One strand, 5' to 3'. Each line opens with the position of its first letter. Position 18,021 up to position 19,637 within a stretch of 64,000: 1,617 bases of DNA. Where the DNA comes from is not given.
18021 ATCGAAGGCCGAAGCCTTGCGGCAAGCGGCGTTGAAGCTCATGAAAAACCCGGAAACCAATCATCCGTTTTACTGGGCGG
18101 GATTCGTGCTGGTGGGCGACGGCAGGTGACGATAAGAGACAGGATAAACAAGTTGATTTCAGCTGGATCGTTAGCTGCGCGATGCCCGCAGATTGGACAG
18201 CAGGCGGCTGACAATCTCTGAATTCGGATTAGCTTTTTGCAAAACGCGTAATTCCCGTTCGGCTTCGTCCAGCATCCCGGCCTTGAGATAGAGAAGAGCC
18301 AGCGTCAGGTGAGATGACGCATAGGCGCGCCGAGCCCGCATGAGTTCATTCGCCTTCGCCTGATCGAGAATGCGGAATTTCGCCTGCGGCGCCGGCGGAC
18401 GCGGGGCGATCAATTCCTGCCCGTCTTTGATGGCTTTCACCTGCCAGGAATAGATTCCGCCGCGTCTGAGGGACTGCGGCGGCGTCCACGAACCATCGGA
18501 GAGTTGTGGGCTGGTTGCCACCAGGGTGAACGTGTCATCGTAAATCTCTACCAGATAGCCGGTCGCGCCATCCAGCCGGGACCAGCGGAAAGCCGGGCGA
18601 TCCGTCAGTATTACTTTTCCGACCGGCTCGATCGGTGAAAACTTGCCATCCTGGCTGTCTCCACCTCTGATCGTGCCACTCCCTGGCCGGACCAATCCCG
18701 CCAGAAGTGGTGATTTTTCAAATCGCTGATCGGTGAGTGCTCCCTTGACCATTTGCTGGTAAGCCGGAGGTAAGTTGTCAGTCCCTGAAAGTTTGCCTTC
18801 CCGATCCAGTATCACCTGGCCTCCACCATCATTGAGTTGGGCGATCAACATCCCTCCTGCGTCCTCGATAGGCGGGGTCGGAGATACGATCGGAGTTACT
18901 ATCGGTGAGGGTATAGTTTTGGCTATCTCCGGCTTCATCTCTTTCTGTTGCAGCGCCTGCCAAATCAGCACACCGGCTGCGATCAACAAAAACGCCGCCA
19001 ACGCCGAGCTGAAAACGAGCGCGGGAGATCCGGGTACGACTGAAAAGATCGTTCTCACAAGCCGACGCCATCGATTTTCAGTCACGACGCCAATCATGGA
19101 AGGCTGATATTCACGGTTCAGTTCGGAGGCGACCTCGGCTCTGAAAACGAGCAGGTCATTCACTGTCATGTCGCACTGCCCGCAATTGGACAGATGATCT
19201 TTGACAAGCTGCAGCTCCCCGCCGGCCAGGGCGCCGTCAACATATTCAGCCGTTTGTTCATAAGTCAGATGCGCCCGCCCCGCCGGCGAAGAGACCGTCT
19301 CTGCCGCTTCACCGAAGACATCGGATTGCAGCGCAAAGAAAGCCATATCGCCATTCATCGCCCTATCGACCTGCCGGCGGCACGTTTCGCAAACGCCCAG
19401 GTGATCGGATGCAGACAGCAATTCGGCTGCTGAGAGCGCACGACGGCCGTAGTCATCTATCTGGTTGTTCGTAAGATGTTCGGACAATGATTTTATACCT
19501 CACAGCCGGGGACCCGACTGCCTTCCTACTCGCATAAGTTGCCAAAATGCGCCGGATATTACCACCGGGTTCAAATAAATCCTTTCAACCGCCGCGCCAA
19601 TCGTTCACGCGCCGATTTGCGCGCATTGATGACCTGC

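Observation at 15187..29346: Two paralogous ECF-type sigma / zinc-finger anti-sigma / secreted TPR-CHAT protease modules within 14 kb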

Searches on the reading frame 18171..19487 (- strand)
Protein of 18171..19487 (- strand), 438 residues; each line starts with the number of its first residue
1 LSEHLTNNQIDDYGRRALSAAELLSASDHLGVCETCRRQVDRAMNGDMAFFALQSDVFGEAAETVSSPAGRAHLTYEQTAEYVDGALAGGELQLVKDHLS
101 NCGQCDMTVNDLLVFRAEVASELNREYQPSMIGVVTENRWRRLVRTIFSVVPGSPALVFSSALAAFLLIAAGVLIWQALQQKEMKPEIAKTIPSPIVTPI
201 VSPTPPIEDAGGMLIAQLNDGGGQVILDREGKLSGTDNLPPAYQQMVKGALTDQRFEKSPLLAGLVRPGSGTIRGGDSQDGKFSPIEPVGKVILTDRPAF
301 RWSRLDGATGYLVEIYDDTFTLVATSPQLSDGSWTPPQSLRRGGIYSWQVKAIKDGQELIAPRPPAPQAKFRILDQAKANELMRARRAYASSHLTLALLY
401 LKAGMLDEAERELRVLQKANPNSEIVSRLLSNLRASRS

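Call 9: search_protein_families(library=pfam, proteins=[window:18171-19487:-], max_evalue=0.01)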
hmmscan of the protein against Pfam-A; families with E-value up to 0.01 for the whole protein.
window:18171-19487:- (438 aa): 3 families
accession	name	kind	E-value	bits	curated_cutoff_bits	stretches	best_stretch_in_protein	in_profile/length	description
PF13490.11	zf-HC2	-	2.9e-06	27.7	22.2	1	81-105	10-34/35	Putative zinc-finger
PF14559.12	TPR_19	-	5.2e-05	23.9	25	1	382-433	17-68/68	Tetratricopeptide repeat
PF13428.12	TPR_14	-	0.0062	17.6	23.5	0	393-430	4-41/44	Tetratricopeptide repeat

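Call 10: search_protein_families(library=ncbifam, proteins=[window:18171-19487:-], max_evalue=0.01)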
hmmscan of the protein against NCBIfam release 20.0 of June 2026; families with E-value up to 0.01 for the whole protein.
window:18171-19487:- (438 aa): 6 families
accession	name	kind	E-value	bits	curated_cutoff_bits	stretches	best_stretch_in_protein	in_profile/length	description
NF052375.1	antisigma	equivalog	9.4e-07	29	100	1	79-191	2-120/217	anti-sigma factor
NF041468.1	anti_sig_RseA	equivalog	7e-06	26.2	165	1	49-119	17-84/135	anti-sigma E factor RseA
TIGR03988.1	antisig_RsrA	equivalog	0.00032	20.7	62.5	0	77-108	7-38/77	mycothiol system anti-sigma-R factor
NF052368.1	antisigmaE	subfamily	0.00043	20.1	50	0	15-38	16-39/48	anti-sigma factor family protein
TIGR02451.1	anti_sig_ChrR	subfamily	0.00068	19.5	124.5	0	4-43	2-41/216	ChrR family anti-sigma-E factor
NF008755.0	PRK11788.1-3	equivalog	0.0058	16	430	1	380-432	100-150/388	lipopolysaccharide assembly protein LapB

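Call 22: find_encoding_contigs(protein=window:18171-19487:-, flank=10000, max_places=6)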
Protein window:18171-19487:- (438 aa): 1 contig read that carries it; 1 place shown.
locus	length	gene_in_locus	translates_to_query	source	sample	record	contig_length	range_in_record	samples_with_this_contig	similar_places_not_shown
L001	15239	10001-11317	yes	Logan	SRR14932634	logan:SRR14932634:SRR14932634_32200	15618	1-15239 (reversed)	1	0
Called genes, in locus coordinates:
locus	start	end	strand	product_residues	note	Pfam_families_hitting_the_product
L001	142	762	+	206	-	PF04542:Sigma70_r2 (weak), PF08281:Sigma70_r4_2, PF04545:Sigma70_r4 (weak)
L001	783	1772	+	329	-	-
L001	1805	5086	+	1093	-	PF00515:TPR_1 (faint), PF13174:TPR_6 (faint), PF13424:TPR_12, PF13424:TPR_12, PF17874:TPR_MalT (weak), PF13424:TPR_12, PF17874:TPR_MalT (weak), PF12770:CHAT, +9 more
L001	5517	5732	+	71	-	-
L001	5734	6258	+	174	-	PF11376:DUF3179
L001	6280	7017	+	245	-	PF11376:DUF3179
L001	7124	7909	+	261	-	PF13175:AAA_15 (faint), PF13476:AAA_23 (weak), PF00005:ABC_tran, PF13304:AAA_21 (weak)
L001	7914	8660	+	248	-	PF01061:ABC2_membrane, PF12698:ABC2_membrane_3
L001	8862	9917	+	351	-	-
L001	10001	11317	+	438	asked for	PF13490:zf-HC2 (faint)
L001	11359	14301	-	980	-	PF13424:TPR_12, PF17874:TPR_MalT, PF13424:TPR_12, PF13424:TPR_12, PF13424:TPR_12, PF00515:TPR_1, PF13374:TPR_10, PF13424:TPR_12, +18 more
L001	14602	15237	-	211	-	?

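Call 23: find_homologous_proteins(query=window:18171-19487:-)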
Query window:18171-19487:- (438 aa): 1423 proteins with E <= 0.001 among 8000 candidates; the best 120 are listed.
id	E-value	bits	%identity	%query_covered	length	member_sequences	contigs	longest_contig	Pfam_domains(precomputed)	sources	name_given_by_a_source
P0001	1.8e-287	971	100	100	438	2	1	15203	PF13490.12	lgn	-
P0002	3.7e-203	694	73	100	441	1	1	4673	PF13490.12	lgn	-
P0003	1.4e-186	639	65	100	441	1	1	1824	-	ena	-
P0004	1.4e-185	636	66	100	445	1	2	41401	PF13490.12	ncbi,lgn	-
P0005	7.4e-185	633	66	100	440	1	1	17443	-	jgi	jgi:hypothetical protein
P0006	1.8e-182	625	65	100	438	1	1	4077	PF13490.12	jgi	jgi:anti-sigma factor RsiW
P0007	8.5e-182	623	66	100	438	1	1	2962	PF13490.12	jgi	jgi:anti-sigma factor RsiW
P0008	4.4e-181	621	64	100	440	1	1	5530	PF13490.12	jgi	jgi:hypothetical protein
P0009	9.1e-179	613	65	100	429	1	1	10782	PF13490.12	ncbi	ncbi:MAG: hypothetical protein ACREA2_08580 [Blastocatellia bacterium]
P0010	1.4e-178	613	66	100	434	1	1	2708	PF13490.12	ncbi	ncbi:MAG: zf-HC2 domain-containing protein [Blastocatellia bacterium]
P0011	9.4e-178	610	64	100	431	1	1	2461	PF13490.12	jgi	jgi:hypothetical protein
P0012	1.4e-177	609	65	100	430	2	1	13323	PF13490.12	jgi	jgi:anti-sigma factor RsiW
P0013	1.7e-177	609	65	100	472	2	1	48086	PF13490.12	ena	-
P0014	2.4e-177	609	64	100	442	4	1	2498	PF13490.12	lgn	-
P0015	2.1e-176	605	64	99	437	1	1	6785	PF13490.12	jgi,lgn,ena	-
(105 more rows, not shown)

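Call 25: find_related_loci(query=A1, collection=genome_contigs, flank=10000)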
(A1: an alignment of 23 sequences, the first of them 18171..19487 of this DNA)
Query A1 (438 aa) in genome_contigs; peptide patterns used: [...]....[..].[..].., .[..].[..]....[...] (x = any residue, [..] = any of these).
328 stretches matched a pattern; 53 encode a relative of the query (tblastn E <= 1e-3); 53 distinct loci.
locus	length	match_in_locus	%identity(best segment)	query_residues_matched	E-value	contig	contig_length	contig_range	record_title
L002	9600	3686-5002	61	1-437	5e-168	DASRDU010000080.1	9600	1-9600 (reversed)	MAG TPA_asm: Blastocatellia bacterium isolate SMAG_U9988 k141_2037675, whole genome shotgun sequence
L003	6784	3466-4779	59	1-437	8e-168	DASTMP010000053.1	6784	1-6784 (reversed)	MAG TPA_asm: Blastocatellia bacterium isolate SMAG_U3747 k141_2242822, whole genome shotgun sequence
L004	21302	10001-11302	59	1-437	8e-167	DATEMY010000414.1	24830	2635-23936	MAG TPA_asm: Blastocatellia bacterium isolate SMAG_U8955 k141_1930656, whole genome shotgun sequence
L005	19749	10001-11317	61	1-438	2e-165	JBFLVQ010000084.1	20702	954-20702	MAG: Acidobacteriota bacterium isolate MAG010 MAG010_84, whole genome shotgun sequence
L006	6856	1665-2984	60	1-437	1e-160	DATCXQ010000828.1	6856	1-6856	MAG TPA_asm: Blastocatellia bacterium isolate SMAG_U7443 k141_699044, whole genome shotgun sequence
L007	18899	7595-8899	58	4-437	5e-160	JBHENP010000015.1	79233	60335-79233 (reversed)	MAG: Pyrinomonadaceae bacterium isolate S5_bin.19.strict S5_NODE_15, whole genome shotgun sequence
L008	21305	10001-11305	60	1-437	2e-159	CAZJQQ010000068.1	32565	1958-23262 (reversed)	MAG TPA_asm: uncultured Clostridia bacterium isolate SRP119689_co1_191 genome assembly, contig: NODE_1680_length_32565_c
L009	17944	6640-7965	55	1-437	1e-152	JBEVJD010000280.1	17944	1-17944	MAG: Pyrinomonadaceae bacterium isolate T4R1BO.metabat2.158 T4R1BO.metabat2.158_k133_10714476, whole genome shotgun sequ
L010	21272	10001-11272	56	3-437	2e-151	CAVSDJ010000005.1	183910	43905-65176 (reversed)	MAG: Blastocatellia bacterium isolate MFD01916.bin.3.112 genome assembly, contig: contig_26042, whole genome shotgun seq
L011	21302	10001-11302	54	1-437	5e-148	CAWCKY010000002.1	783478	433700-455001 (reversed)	MAG: uncultured Acidobacteriota bacterium isolate MFD03602.bin.2.40 genome assembly, contig: contig_10495, whole genome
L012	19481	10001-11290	54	1-437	2e-147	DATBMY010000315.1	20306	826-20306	MAG TPA_asm: Blastocatellia bacterium isolate SMAG_U4010 k141_799388, whole genome shotgun sequence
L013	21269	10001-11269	53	3-437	2e-143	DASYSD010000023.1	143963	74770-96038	MAG TPA_asm: Pyrinomonadaceae bacterium isolate SMAG_U4529 k141_1309575, whole genome shotgun sequence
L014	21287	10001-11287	54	3-437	2e-142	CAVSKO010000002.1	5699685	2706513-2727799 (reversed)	MAG: Blastocatellia bacterium isolate MFD09212.bin.1.217 genome assembly, contig: contig_268, whole genome shotgun seque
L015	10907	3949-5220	52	2-434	2e-139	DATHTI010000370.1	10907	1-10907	MAG TPA_asm: Pyrinomonadaceae bacterium isolate SMAG_U16073 k141_164524, whole genome shotgun sequence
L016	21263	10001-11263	53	1-437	2e-139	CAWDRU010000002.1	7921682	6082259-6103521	MAG: Blastocatellia bacterium isolate MFD04935.bin.1.50 genome assembly, contig: contig_540, whole genome shotgun sequen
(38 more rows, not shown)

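Call 68: predict_structure(alignment_id=A1)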
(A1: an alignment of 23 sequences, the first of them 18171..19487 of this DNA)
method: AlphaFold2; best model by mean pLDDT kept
length: 438 residues; sequences in the alignment: 23
mean_pLDDT: 70.7   pTM: 0.50
mean pLDDT of the five models: 70.7, 60.4, 54.1, 52.4, 42.3
residues with pLDDT >= 90: 108; 70-90: 177; 50-70: 41; < 50: 112
segments of 3 or more residues with pLDDT < 50: 47-71, 122-161, 181-212, 269-280
pLDDT, mean of each block of 10 residues (from residue 1): 74 74 77 80 56 30 28 74 84 85 80 71 38 33 36 34 62 65 37 31 35 73 85 88 91 78 71 41 78 93 85 90 92 92 91 78 63 95 89 92 94 93 89 86
secondary structure, 60 per line:
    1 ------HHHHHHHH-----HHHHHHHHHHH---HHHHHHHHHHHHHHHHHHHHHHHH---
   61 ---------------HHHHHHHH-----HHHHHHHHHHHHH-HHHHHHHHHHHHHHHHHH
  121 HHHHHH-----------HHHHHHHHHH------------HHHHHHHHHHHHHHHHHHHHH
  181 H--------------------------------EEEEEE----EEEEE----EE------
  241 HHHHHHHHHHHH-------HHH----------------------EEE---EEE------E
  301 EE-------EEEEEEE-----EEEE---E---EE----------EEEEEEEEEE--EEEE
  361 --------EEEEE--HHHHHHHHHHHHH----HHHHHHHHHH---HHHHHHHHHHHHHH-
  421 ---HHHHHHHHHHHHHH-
elements in order: H7-14 H20-30 H34-57 H76-83 H89-101 H103-126 H138-147 H160-181 E214-219 E224-228 H241-252 E285-287 E291-293 E300-302 E310-316 E322-325 E345-354 E357-360 E369-373 H376-388 H393-402 H406-419 H424-437

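Call 72: fold_search(model_id=the predicted structure, library=pdb)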
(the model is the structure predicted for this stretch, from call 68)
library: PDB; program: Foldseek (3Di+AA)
matches with E <= 10: 1694; with E <= 0.001: 6
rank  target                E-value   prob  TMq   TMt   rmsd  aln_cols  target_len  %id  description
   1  4z29_B                1.8e-05  1.00  0.22  0.44   6.1       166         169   16  Crystal structure of the magnetobacterial protein MtxA C-terminal domain (released 2015-06-03)
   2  4z29_A                3.0e-05  1.00  0.22  0.43   6.0       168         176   15  Crystal structure of the magnetobacterial protein MtxA C-terminal domain (released 2015-06-03)
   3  2n1k_MODEL_1_A        6.3e-04  1.00  0.14  0.52   8.7        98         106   20  Structure of the Third Type III Domain from Human Fibronectin (released 2015-11-11)
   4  8a1l_A                9.3e-04  1.00  0.16  0.19   4.1        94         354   16  Crystal structure of the transpeptidase LdtMt2 from Mycobacterium tuberculosis in complex with alpha-chloro ketone 2 (released 2023-06-14)
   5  4qrb                  9.8e-04  1.00  0.16  0.20   4.0        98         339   17  Structure and specificity of L-D-Transpeptidase from Mycobacterium tuberculosis and antibiotic resistance: Calcium bindi (released 2015-12-23)
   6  5du7_A                9.8e-04  1.00  0.16  0.19   4.1        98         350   17  Crystal structure of ldtMt2 at 1.79 Angstrom resolution (released 2016-09-28)
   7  5d7h_B                1.2e-03  1.00  0.16  0.19   4.2        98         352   16  X-RAY CRYSTAL STRUCTURE OF L,D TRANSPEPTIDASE 2 FROM MYCOBACTERIUM TUBERCULOSIS (released 2016-09-28)
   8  5uwv_C                1.3e-03  1.00  0.16  0.20   4.1        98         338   17  Crystal structure of Mycobacterium abscessus L,D-transpeptidase 2 (released 2017-08-16)
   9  8a1m_A                1.4e-03  1.00  0.16  0.20   4.0        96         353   16  Crystal structure of the transpeptidase LdtMt2 from Mycobacterium tuberculosis in complex with maleimide analogue 4 (released 2023-06-14)
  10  5icu                  1.5e-03  1.00  0.16  0.55   4.1       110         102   14  The crystal structure of CopC from Methylosinus trichosporium OB3b (released 2016-04-06)
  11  5j7k_B                1.5e-03  1.00  0.14  0.58   9.5        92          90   17  Loop grafting onto a highly stable FN3 scaffold (released 2016-08-17)
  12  7s7k_A                1.6e-03  1.00  0.19  0.16   3.8       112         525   15  Crystal structure of the EphB2 extracellular domain (released 2021-10-27)
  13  8pxy_A                1.6e-03  1.00  0.16  0.20   4.1        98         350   17  Crystal structure of the transpeptidase LdtMt2 C354S mutant from Mycobacterium tuberculosis in complex with natural su (released 2024-08-07)
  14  4hu2                  1.7e-03  1.00  0.16  0.32   4.1        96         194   18  Crystal structure of LdtMt2, a L,D-transpeptidase from Mycobacterium tuberculosis: domain A and B (released 2012-12-12)
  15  4zfq                  1.7e-03  1.00  0.16  0.20   3.9        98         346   13  Structure of M. tuberculosis (3,3) L,D-Transpeptidase, LdtMt5. (Meropenen-adduct form) (released 2015-09-02)
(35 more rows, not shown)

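Call 79: search_protein_families(library=padloc, proteins=[window:18171-19487:-], max_evalue=0.01)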
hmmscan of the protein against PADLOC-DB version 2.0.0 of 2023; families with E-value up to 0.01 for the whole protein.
window:18171-19487:- (438 aa): 0 families

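Call 105: search_solved_structures(query=A1, max_evalue=5)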
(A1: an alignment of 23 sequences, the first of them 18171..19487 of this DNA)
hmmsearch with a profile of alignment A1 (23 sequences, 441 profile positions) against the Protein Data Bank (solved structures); distinct sequences matched with E-value up to 5: 5.
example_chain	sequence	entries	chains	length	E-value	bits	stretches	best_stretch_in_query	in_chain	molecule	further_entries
3hug_B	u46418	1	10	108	0.059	15.5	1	71-126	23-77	PROBABLE CONSERVED MEMBRANE PROTEIN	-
8rlz_A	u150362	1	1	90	0.19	13.8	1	76-112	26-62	Antisigma factor DdvA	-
2q1z_B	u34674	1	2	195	0.52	12.4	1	3-39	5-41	Anti-Sigma factor ChrR, transcriptional activator ChrR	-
2z2s_B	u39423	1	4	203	0.56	12.3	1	3-39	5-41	Anti-Sigma factor ChrR, transcriptional activator ChrR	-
6gyb_c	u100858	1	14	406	1.7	10.6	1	154-205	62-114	VirB10 protein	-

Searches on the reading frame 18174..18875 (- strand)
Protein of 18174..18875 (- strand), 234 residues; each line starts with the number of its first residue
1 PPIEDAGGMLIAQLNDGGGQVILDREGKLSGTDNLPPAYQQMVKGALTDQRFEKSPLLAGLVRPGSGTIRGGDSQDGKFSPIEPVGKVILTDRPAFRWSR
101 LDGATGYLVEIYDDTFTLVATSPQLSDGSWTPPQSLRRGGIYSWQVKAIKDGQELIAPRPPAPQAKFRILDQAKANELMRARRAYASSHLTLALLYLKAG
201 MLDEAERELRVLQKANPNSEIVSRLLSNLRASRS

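Call 102: search_protein_representatives(protein=window:18174-18875:-)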
Query: 234 residues. Proteins with E-value up to 0.001 (for the whole library): 4356; up to 1e-10: 2773; up to 1e-30: 870. The best 150 are listed.
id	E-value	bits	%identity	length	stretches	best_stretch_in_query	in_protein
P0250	9.7e-97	339.7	66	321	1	2-233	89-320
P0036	1.4e-93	329.4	67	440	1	2-233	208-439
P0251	3.5e-92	324.9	66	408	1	3-233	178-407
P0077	1.6e-91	322.7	66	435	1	1-233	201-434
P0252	5.8e-90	317.6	66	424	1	8-233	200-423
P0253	7.0e-83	294.4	63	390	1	9-233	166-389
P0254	1.8e-80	286.5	61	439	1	10-233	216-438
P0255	1.7e-79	283.4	59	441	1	2-231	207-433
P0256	2.0e-78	279.8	59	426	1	1-233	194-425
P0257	8.9e-78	277.7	60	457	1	6-230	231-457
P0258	1.4e-77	277.0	60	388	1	10-233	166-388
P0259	2.0e-77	276.6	63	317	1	10-207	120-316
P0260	7.3e-77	274.7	58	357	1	8-233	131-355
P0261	2.6e-76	272.9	59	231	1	10-233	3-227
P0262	2.0e-73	263.5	57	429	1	11-233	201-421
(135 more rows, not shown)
